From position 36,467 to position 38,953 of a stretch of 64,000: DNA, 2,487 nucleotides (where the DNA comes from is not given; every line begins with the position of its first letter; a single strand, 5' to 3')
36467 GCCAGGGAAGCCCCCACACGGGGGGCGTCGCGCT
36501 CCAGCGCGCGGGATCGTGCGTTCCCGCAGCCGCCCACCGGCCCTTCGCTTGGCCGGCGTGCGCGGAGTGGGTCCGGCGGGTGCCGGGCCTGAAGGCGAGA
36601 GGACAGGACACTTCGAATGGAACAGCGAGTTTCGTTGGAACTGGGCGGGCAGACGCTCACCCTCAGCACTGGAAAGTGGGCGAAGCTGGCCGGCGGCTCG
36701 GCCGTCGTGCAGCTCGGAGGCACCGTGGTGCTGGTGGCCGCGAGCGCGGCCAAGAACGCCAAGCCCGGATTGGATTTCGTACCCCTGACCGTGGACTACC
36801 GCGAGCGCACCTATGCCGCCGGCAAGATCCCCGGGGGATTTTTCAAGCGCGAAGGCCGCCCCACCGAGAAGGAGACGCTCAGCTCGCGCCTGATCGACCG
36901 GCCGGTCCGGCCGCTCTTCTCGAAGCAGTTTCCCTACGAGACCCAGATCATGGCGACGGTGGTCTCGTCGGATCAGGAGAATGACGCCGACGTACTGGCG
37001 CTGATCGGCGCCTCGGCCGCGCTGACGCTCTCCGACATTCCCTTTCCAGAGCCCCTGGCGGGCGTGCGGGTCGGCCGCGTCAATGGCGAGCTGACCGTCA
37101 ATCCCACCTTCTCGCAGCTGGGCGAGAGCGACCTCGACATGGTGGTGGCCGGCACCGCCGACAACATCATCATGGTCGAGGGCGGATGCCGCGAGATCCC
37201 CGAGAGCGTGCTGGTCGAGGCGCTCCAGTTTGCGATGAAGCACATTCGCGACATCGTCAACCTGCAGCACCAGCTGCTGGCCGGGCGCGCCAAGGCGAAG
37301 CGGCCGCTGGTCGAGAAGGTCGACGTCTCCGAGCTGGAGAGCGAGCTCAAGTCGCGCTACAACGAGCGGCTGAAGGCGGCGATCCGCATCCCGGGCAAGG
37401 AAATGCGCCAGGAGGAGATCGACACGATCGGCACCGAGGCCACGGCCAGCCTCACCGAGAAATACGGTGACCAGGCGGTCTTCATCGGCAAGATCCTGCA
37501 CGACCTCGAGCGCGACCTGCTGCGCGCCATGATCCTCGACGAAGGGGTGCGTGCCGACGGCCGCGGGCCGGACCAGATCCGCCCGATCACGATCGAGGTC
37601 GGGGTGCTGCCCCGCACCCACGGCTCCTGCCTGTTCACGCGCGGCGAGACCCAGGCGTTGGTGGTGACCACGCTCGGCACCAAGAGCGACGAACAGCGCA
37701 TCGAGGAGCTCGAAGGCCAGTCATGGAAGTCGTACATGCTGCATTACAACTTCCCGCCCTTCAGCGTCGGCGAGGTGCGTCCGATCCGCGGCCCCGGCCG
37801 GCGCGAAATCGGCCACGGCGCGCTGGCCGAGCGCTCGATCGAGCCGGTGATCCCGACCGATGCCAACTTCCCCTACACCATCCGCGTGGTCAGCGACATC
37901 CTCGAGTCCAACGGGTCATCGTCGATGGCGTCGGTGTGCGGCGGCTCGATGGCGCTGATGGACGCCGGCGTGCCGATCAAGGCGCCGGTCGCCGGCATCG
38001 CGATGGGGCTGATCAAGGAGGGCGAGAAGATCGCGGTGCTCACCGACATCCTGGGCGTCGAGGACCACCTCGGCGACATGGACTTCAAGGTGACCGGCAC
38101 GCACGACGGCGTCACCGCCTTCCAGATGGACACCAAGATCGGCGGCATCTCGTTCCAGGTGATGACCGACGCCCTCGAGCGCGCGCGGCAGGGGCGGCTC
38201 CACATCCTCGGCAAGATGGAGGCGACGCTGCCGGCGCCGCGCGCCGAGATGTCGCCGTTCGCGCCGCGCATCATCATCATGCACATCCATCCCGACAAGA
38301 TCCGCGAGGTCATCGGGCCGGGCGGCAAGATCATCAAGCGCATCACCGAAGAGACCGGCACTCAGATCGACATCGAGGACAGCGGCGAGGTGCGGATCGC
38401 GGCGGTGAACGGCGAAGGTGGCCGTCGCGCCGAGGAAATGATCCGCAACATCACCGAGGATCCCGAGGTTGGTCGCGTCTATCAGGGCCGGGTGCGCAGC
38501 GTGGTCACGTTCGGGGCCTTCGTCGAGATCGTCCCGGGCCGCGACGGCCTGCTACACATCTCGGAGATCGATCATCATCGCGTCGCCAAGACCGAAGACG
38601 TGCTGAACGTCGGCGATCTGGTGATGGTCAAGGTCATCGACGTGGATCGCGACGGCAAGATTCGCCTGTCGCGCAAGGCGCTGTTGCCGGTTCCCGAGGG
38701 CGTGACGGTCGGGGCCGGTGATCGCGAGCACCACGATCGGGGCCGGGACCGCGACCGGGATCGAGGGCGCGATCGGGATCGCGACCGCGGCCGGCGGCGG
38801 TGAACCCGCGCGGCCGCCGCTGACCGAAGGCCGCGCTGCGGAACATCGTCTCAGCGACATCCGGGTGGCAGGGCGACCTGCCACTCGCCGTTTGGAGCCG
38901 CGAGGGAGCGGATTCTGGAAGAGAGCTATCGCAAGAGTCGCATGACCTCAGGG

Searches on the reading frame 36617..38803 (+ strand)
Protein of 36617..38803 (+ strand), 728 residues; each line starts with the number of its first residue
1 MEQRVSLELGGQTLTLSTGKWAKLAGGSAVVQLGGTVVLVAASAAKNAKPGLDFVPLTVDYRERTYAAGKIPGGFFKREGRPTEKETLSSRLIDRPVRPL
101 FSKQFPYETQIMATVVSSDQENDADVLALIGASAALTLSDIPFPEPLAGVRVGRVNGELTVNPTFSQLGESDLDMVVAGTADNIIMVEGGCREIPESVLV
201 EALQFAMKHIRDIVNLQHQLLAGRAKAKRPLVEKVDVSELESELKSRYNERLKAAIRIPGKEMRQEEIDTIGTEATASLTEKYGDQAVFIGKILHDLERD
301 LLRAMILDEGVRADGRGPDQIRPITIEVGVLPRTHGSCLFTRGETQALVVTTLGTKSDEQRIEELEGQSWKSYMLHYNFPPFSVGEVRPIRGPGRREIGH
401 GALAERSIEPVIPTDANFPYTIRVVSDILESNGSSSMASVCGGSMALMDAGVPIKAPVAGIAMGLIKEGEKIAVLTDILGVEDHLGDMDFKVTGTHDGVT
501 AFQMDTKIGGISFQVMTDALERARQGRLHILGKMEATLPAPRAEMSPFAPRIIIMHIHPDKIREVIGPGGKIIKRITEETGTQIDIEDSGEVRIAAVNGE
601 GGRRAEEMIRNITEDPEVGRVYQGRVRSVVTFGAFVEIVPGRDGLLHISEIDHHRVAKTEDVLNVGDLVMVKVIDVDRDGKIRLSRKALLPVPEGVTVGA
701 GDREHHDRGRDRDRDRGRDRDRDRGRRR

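Call 7: search_protein_families(library=pfam, proteins=[window:36617-38803:+], max_evalue=0.001)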
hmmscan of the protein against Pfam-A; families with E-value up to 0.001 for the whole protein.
window:36617-38803:+ (728 aa): 6 families
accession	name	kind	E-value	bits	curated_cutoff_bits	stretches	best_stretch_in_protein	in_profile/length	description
PF01138.27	RNase_PH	-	3.2e-60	202.7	25.5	2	320-453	1-130/130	3' exoribonuclease family, domain 1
PF03725.20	RNase_PH_C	-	3.2e-21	75.5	20.8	2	146-208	2-66/67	3' exoribonuclease family, domain 2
PF00575.29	S1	-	9.1e-19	68.1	22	1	616-687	2-74/74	S1 RNA binding domain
PF03726.19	PNPase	-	4.3e-13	50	24.6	1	239-316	1-80/81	Polyribonucleotide nucleotidyltransferase, RNA binding domain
PF00013.35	KH_1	-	2.6e-09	37.2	21.5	1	553-610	2-65/66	KH domain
PF22675.2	KH-I_KHDC4-BBP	-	0.00031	21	30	1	562-600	8-46/76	KHDC4/BBP-like, KH-domain type I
